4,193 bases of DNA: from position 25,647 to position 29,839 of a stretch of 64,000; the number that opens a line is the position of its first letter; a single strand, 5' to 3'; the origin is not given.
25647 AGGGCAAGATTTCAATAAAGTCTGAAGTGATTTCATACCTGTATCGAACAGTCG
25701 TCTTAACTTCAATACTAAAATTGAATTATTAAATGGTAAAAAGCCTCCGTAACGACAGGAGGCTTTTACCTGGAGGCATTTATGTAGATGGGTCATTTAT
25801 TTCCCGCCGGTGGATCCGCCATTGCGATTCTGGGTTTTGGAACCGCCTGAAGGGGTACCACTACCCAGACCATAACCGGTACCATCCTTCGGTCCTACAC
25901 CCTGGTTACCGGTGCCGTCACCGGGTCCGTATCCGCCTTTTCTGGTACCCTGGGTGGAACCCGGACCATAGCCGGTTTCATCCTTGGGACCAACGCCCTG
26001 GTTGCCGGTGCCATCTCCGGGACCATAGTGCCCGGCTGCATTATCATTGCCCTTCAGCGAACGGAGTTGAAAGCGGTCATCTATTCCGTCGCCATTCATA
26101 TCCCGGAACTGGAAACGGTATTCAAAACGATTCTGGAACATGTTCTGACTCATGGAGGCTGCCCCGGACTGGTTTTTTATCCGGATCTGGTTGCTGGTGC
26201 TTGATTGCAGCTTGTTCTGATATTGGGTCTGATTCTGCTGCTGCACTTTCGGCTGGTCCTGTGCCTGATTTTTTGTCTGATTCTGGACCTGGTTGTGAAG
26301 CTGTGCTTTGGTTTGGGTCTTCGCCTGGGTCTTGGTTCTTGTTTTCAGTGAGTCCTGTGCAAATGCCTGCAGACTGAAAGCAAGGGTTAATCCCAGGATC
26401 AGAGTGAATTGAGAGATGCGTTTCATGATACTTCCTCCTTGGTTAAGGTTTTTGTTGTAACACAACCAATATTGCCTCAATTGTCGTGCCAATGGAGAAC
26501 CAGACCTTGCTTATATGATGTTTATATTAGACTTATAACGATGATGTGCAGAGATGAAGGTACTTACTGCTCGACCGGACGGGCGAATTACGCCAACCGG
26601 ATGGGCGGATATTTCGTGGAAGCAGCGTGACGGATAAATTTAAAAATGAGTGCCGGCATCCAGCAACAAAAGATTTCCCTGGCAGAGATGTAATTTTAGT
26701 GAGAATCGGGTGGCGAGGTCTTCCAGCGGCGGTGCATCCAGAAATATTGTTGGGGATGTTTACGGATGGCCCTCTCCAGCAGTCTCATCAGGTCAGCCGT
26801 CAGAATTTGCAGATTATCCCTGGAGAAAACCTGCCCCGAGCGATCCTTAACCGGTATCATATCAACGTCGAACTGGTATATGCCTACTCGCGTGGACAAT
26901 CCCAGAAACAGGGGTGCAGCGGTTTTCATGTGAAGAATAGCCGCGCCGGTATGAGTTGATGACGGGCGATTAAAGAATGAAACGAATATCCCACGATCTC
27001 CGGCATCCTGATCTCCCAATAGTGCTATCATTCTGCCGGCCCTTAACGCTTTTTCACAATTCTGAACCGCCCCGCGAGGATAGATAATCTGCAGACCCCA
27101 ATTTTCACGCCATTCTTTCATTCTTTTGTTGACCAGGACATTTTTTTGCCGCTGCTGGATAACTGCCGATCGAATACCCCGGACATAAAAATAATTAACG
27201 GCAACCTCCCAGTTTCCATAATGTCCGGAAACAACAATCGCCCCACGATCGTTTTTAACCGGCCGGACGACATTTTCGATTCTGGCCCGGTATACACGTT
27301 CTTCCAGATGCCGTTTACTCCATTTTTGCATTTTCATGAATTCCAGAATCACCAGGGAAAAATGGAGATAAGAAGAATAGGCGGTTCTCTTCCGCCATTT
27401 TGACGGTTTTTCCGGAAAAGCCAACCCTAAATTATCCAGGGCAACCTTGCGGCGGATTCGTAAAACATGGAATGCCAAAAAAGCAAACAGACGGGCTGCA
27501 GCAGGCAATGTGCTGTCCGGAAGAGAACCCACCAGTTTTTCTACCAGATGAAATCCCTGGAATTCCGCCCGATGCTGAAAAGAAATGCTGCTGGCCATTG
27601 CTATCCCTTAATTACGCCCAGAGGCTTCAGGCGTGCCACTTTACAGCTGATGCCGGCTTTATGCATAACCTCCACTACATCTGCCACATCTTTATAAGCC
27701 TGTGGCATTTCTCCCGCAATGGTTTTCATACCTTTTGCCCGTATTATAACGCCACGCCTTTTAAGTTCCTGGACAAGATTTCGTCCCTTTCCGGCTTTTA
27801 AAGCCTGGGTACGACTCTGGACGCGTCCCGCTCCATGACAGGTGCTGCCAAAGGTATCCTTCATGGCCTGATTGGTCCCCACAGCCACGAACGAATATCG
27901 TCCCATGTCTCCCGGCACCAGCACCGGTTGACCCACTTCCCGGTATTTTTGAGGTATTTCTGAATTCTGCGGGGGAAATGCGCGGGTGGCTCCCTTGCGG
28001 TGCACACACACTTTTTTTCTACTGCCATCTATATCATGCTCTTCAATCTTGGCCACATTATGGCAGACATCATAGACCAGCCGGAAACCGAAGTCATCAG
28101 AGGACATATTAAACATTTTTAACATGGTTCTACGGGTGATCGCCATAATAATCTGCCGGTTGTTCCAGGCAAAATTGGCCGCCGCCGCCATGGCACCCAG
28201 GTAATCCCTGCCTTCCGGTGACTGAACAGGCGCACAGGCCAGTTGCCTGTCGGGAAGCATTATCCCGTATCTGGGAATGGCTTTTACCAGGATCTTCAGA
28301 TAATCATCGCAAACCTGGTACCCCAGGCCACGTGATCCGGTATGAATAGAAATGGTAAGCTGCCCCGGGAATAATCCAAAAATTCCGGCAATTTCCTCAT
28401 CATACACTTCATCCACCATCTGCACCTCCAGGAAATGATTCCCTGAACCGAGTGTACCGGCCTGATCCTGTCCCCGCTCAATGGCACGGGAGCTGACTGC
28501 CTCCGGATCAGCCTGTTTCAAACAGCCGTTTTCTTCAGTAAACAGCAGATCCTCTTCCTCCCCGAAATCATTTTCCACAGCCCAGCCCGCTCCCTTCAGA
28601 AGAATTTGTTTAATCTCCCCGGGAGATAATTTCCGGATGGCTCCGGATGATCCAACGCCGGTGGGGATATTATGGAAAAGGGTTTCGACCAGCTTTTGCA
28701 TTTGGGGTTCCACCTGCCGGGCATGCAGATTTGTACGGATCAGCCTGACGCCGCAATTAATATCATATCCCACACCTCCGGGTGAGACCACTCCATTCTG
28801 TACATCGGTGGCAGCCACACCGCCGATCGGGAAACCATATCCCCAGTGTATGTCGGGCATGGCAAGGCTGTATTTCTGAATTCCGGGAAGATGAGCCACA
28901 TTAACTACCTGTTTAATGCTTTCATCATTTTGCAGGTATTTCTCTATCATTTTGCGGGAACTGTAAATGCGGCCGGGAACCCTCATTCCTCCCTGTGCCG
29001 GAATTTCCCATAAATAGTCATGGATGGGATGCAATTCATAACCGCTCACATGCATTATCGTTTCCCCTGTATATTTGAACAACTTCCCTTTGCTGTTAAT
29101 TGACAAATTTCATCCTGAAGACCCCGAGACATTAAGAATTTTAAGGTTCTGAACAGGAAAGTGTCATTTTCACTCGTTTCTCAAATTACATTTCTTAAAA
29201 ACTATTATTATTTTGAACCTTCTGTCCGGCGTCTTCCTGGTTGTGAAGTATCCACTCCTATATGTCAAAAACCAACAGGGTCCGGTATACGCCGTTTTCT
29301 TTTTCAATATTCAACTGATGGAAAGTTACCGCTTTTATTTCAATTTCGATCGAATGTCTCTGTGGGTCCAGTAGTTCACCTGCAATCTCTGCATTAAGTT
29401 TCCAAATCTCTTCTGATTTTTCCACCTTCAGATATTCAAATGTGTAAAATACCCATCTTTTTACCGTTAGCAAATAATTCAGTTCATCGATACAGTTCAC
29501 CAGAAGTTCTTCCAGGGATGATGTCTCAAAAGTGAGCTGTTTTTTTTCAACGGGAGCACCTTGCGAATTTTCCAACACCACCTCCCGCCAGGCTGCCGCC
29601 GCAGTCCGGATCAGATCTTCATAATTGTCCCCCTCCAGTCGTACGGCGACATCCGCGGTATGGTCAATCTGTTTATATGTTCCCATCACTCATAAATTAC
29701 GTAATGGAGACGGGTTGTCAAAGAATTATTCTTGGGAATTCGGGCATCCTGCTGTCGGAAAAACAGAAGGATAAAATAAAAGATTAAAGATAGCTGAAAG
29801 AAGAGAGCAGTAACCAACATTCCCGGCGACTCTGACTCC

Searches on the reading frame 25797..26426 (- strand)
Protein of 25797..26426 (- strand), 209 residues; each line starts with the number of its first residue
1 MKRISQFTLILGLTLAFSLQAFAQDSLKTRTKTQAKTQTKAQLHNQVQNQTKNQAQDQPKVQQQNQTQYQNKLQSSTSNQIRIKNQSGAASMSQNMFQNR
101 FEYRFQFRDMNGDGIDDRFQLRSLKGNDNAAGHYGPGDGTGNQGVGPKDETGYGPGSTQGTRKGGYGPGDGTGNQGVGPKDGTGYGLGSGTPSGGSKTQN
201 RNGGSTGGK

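Call 3: search_protein_families(library=pfam, proteins=[window:25797-26426:-], max_evalue=1)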
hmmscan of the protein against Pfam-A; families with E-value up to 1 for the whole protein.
window:25797-26426:- (209 aa): 5 families
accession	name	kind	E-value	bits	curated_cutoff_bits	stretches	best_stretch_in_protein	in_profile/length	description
PF22251.1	PFF1_TM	-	0.14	12.1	32.3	1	13-95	107-193/300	Vacuolar membrane protease, transmembrane domain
PF11777.13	DUF3316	-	0.16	12.4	24.4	1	8-103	3-103/145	Protein of unknown function (DUF3316)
PF14851.11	FAM176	-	0.26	11.5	31.5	1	11-99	32-113/152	FAM176 family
PF10828.13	DUF2570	-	0.41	11.1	26.6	1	9-82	10-82/108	Protein of unknown function (DUF2570)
PF06237.18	SLC52_ribofla_tr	-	0.68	9.3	27.9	1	5-75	193-263/429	Solute carrier family 52, riboflavin transporter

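Call 4: search_protein_families(library=ncbifam, proteins=[window:25797-26426:-], max_evalue=1)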
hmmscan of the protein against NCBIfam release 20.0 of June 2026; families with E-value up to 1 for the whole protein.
window:25797-26426:- (209 aa): 11 families
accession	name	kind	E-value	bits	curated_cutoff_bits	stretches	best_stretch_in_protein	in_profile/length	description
NF033636.1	acid_shock_Asr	equivalog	0.002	18.9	50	1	2-80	2-74/119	acid resistance repetitive basic protein Asr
NF038340.1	SAR2788_fam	subfamily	0.012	15.5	50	1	9-122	8-112/177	SAR2788 family putative toxin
NF047441.1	Lepto_OmpL47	equivalog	0.017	14.7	250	1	1-87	1-85/336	multi-beta-barrel domain surface protein OmpL47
NF040677.1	wall_bind_EntC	exception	0.029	13.2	770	1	23-91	174-240/422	cell wall-binding protein EntC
NF041825.1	hydrophobin_BslA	equivalog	0.048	13.3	250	1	7-52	12-57/178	biofilm surface layer hydrophobin BslA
NF050019.1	HpsJ_like_C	equivalog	0.054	13.3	140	1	2-79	67-145/183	HpsJ-like protein, cyanoexosortase C-associated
NF004962.0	PRK06305.1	equivalog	0.31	10.1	559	1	17-110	362-455/465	DNA polymerase III subunits gamma and tau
NF051433.1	ArfC_sunset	exception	0.51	10.9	100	1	7-168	13-114/160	channel accessory protein ArfC, sunset domain variant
TIGR04450.1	Gpos_C8_like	subfamily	0.52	9.9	27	1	4-114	3-112/240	putative immunity/bacteriocin fusion bifunctional protein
TIGR03593.1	yidC_nterm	equivalog_domain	0.65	9.5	58.25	1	9-93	8-88/363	membrane protein insertase YidC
NF040691.1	MtrAB_MtrB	equivalog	0.99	8.3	450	0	7-81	16-90/507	MtrAB system histidine kinase MtrB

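Call 51: find_homologous_proteins(query=window:25797-26426:-, max_evalue=0.001)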
Query window:25797-26426:- (209 aa): 109 proteins with E <= 0.001 among 835 candidates.
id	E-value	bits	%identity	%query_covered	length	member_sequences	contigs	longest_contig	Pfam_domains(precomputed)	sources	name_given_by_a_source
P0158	5.0e-33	133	46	87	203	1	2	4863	-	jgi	jgi:hypothetical protein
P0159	1.2e-17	82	39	90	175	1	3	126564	-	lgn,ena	-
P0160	2.3e-12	65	37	84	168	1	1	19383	-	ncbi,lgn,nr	ncbi:MAG: hypothetical protein JXA06_07540 [Bacteroidetes bacterium]|nr:hypothetical protein [Bacter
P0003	3.0e-9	55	34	84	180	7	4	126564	-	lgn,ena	-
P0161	7.4e-9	54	56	33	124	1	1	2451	-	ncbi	-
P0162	7.9e-9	54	57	33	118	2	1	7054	-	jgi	jgi:hypothetical protein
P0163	1.7e-8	53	58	22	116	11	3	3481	-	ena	-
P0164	1.9e-8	52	41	49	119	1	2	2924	-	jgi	jgi:hypothetical protein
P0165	2.0e-8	52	48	41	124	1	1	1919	-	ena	-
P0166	2.7e-8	52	47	24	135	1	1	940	-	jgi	jgi:hypothetical protein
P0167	3.6e-8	52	57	33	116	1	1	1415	-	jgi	jgi:hypothetical protein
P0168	4.0e-8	51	45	33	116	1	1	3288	-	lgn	-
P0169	4.3e-8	51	51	39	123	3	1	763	-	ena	-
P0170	6.2e-8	51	34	90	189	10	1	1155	-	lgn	-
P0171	6.8e-8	51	45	41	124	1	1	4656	-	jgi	jgi:hypothetical protein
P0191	1.3e-5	43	60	25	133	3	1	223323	-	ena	-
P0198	2.3e-5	42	49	24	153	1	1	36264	-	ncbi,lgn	ncbi:MAG: hypothetical protein ACSLFQ_06730 [Thermoanaerobaculia bacterium]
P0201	3.1e-5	42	50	35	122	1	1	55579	-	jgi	jgi:hypothetical protein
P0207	4.9e-5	41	53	27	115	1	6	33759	-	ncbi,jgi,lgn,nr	ncbi:MAG: hypothetical protein FJ217_02650 [Ignavibacteria bacterium]|nr:hypothetical protein [Ignav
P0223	1.8e-4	39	63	20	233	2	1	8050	-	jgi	jgi:hypothetical protein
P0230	2.7e-4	39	53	28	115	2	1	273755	-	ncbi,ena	-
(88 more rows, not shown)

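Call 54: find_encoding_contigs(protein=P0230, flank=7000, max_places=1)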
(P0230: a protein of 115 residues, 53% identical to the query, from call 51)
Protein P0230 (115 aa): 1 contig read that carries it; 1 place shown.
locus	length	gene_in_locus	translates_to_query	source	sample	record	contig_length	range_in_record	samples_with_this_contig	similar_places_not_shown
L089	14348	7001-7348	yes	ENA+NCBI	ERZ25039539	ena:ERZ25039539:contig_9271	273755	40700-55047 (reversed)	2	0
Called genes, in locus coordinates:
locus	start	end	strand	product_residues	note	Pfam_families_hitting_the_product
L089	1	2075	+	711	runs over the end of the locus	PF01138:RNase_PH, PF03725:RNase_PH_C, PF03726:PNPase, PF01138:RNase_PH, PF00013:KH_1, PF00575:S1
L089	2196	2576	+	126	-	PF13473:Cupredoxin_1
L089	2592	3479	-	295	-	PF03976:PPK2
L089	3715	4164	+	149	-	-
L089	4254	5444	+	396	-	PF00512:HisKA, PF13581:HATPase_c_2 (weak), PF02518:HATPase_c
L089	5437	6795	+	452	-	PF00072:Response_reg, PF00158:Sigma54_activat, PF14532:Sigma54_activ_2, PF25601:AAA_lid_14, PF02954:HTH_8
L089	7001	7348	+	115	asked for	-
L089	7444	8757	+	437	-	-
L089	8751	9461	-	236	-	PF01435:Peptidase_M48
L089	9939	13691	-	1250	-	PF02463:SMC_N, PF13175:AAA_15, PF13304:AAA_21 (weak), PF13476:AAA_23, PF13555:AAA_29 (weak), PF02463:SMC_N, PF06470:SMC_hinge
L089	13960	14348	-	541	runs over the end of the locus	PF22694:CtpB_N-like, PF00595:PDZ, PF13180:PDZ_2, PF17820:PDZ_6 (weak), PF03572:Peptidase_S41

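Call 55: find_encoding_contigs(protein=P0207, flank=7000, max_places=1)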
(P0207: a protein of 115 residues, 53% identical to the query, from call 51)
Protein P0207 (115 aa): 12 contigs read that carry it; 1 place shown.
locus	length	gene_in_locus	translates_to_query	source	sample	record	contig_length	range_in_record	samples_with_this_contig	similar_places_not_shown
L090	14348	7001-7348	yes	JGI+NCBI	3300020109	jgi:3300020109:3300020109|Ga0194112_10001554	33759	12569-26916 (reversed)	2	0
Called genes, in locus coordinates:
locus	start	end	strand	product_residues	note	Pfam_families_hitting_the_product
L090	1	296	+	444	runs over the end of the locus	PF01654:Cyt_bd_oxida_I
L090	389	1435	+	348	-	PF02322:Cyt_bd_oxida_II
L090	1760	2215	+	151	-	PF02566:OsmC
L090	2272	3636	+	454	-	PF00072:Response_reg, PF00158:Sigma54_activat, PF14532:Sigma54_activ_2, PF07728:AAA_5 (weak), PF25601:AAA_lid_14, PF02954:HTH_8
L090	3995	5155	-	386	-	-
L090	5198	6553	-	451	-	PF14522:Cytochrome_C7 (faint), PF22113:Mtrc-MtrF_II-IV_dom (faint), PF14537:Cytochrom_c3_2 (faint), PF13435:Cytochrome_C554 (weak)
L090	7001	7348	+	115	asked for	-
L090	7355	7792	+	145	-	-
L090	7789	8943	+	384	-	-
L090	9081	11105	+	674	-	PF17203:sCache_3_2 (weak), PF00989:PAS, PF13188:PAS_8 (weak), PF08448:PAS_4, PF00512:HisKA, PF02518:HATPase_c, PF13589:HATPase_c_3 (weak)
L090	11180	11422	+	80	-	-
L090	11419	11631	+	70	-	-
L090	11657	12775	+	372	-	PF02163:Peptidase_M50, PF00571:CBS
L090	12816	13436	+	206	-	PF01209:Ubie_methyltran, PF13489:Methyltransf_23, PF13847:Methyltransf_31, PF08241:Methyltransf_11, PF08242:Methyltransf_12, PF13649:Methyltransf_25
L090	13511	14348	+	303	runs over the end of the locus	PF00582:Usp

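Call 56: find_encoding_contigs(protein=P0198, flank=7000, max_places=1)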
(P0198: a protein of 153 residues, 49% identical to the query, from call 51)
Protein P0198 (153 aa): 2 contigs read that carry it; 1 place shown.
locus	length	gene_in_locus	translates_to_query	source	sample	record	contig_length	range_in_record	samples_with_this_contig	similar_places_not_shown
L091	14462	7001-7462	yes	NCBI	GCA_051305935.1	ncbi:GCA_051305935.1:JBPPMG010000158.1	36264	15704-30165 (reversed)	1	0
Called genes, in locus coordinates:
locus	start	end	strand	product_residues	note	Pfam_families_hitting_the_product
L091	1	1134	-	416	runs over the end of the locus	PF25989:YknX_C (weak)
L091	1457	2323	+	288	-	PF00248:Aldo_ket_red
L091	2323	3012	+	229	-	PF19540:DUF6064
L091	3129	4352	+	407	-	PF00512:HisKA, PF02518:HATPase_c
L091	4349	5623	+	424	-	PF00072:Response_reg, PF00158:Sigma54_activat, PF14532:Sigma54_activ_2, PF00004:AAA (weak), PF07724:AAA_2 (weak), PF07728:AAA_5, PF25601:AAA_lid_14, PF02954:HTH_8, +2 more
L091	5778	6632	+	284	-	PF09968:DUF2202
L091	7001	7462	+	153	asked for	-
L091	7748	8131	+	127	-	PF03965:Penicillinase_R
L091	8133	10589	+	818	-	PF13432:TPR_16 (faint), PF05569:Peptidase_M56, PF00515:TPR_1 (faint), PF07719:TPR_2 (faint), PF13181:TPR_8 (faint), PF13414:TPR_11 (faint), PF13424:TPR_12 (faint), PF13431:TPR_17 (faint), +2 more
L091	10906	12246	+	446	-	-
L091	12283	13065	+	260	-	PF00106:adh_short, PF08659:KR, PF13561:adh_short_C2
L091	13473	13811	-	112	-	PF04237:YjbR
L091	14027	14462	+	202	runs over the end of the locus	PF13487:HD_5, PF01966:HD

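Call 57: find_encoding_contigs(protein=P0191, flank=7000, max_places=1)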
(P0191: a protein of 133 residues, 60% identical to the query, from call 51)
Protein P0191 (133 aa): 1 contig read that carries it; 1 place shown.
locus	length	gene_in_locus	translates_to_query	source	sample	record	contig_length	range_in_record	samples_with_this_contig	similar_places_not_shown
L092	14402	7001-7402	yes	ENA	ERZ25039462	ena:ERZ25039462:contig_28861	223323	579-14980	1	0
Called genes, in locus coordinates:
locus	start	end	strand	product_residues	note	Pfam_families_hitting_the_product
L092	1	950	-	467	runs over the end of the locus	PF00873:ACR_tran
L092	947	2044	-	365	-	PF25919:BSH_CusB (faint), PF00364:Biotin_lipoyl (faint), PF25917:BSH_RND, PF25973:BSH_CzcB, PF25967:RND-MFP_C (faint), PF25989:YknX_C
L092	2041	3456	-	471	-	PF02321:OEP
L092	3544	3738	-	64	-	-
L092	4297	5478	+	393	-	PF00512:HisKA, PF02518:HATPase_c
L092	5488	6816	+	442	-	PF00072:Response_reg, PF00158:Sigma54_activat, PF14532:Sigma54_activ_2, PF07728:AAA_5 (weak), PF25601:AAA_lid_14, PF02954:HTH_8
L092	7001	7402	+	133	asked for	-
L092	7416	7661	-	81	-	-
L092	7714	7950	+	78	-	-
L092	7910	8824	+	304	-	-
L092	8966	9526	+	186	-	PF09968:DUF2202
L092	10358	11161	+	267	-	PF00078:RVT_1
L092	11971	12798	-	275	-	PF04055:Radical_SAM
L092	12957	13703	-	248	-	PF00679:EFG_C, PF06421:LepA_C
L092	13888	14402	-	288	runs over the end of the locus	PF00009:GTP_EFTU, PF03144:GTP_EFTU_D2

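Call 74: find_encoding_contigs(protein=P0223, flank=7000, max_places=1)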
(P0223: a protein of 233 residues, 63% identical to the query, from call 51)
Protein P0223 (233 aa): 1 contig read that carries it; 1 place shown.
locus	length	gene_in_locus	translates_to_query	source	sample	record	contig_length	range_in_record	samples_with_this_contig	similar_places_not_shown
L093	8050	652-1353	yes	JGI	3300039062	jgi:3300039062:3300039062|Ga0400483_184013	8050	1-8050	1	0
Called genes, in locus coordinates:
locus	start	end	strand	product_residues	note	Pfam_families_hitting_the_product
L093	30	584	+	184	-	PF02698:DUF218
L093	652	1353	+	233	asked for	-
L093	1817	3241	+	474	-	PF01364:Peptidase_C25 (faint)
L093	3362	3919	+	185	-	-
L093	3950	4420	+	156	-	-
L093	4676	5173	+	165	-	PF20101:DUF6491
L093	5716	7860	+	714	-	PF00724:Oxidored_FMN, PF03486:HI0933_like, PF07992:Pyr_redox_2, PF00890:FAD_binding_2 (weak), PF01266:DAO (weak), PF12831:FAD_oxidored, PF13450:NAD_binding_8, PF13738:Pyr_redox_3, +3 more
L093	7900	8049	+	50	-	?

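Call 75: find_encoding_contigs(protein=P0201, flank=7000, max_places=1)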
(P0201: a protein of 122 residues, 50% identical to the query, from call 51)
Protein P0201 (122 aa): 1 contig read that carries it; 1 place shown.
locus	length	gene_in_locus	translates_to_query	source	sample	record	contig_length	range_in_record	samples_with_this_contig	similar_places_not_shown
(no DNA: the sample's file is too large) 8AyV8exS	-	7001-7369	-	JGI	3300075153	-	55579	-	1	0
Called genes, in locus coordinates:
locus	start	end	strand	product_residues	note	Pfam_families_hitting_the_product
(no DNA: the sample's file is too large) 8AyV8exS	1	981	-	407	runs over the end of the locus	PF12704:MacB_PCD, PF02687:FtsX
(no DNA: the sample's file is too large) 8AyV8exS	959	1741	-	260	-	PF00005:ABC_tran, PF02463:SMC_N (faint), PF13304:AAA_21 (faint)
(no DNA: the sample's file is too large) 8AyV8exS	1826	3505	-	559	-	PF25917:BSH_RND, PF25919:BSH_CusB (faint), PF25881:HH_YBHG (weak), PF25876:HH_MFP_RND (weak), PF25954:Beta-barrel_RND_2, PF25990:Beta-barrel_YknX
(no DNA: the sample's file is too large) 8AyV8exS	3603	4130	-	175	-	PF08308:PEGA (faint), PF13620:CarboxypepD_reg (weak), PF13715:CarbopepD_reg_2 (weak)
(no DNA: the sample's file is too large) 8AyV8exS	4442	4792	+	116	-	PF24038:DUF7347 (faint), PF01022:HTH_5, PF12840:HTH_20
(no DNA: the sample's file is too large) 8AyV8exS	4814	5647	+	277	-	PF01135:PCMT (weak), PF05175:MTS (weak), PF13489:Methyltransf_23, PF01209:Ubie_methyltran, PF13847:Methyltransf_31, PF08241:Methyltransf_11, PF08242:Methyltransf_12, PF13649:Methyltransf_25, +4 more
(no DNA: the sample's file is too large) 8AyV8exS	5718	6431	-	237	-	-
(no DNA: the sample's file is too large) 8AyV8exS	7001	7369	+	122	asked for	-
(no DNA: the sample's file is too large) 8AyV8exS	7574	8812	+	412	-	-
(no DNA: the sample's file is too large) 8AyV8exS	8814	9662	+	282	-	PF14358:DUF4405, PF04760:IF2_N (faint)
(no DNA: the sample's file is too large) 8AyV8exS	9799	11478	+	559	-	PF00512:HisKA, PF13581:HATPase_c_2 (weak), PF02518:HATPase_c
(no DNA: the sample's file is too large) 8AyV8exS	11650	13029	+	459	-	PF00072:Response_reg, PF00158:Sigma54_activat, PF14532:Sigma54_activ_2, PF07728:AAA_5 (weak), PF25601:AAA_lid_14, PF02954:HTH_8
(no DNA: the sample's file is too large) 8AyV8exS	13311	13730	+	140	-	?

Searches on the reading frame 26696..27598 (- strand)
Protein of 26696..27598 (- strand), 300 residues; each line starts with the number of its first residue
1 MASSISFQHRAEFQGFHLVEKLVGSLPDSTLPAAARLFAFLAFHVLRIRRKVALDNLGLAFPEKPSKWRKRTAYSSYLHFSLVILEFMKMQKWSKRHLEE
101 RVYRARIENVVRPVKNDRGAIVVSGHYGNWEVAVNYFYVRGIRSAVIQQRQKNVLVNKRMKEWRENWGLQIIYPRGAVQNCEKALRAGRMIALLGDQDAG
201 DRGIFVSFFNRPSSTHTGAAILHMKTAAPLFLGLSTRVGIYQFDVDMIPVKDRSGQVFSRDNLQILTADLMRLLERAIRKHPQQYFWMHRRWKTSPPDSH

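Call 98: search_protein_families(library=pfam, proteins=[window:26696-27598:-], max_evalue=0.00001)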
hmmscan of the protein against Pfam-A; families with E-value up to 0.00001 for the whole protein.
window:26696-27598:- (300 aa): 1 family
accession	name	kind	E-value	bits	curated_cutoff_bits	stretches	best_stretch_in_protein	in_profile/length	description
PF03279.18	Lip_A_acyltrans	-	2.1e-50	172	22.3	1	21-294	24-295/295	Bacterial lipid A biosynthesis acyltransferase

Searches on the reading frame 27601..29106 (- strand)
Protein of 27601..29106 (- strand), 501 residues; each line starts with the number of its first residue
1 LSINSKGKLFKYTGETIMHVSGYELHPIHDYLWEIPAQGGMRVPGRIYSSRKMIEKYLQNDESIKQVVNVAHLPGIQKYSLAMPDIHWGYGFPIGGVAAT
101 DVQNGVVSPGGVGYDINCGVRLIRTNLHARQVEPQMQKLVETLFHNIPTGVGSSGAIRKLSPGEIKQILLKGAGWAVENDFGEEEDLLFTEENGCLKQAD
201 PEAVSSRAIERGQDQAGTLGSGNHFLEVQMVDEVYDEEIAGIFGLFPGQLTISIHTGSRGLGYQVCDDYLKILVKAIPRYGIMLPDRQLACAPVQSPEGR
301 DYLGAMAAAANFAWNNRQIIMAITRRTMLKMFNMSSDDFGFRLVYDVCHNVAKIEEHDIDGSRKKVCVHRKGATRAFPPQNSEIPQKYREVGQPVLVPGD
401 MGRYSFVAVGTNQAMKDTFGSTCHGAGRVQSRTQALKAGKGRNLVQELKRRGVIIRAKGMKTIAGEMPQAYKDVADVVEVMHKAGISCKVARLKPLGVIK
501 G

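Call 98: search_protein_families(library=pfam, proteins=[window:27601-29106:-], max_evalue=0.00001)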
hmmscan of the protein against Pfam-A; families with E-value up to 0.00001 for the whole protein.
window:27601-29106:- (501 aa): 1 family
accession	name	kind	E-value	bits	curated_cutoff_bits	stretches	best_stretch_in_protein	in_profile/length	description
PF01139.22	RtcB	-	3.2e-176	587.2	27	1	66-501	1-426/426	tRNA-splicing ligase RtcB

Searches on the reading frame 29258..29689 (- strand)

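Call 98: search_protein_families(library=pfam, proteins=[window:29258-29689:-], max_evalue=0.00001)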
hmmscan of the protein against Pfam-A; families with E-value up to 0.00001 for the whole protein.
window:29258-29689:- (143 aa): 1 family
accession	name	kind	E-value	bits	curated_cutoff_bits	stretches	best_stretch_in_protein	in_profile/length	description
PF01951.21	Archease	-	1.9e-35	122.6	25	1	5-143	1-136/136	Archease protein family (MTH1598/TM1083)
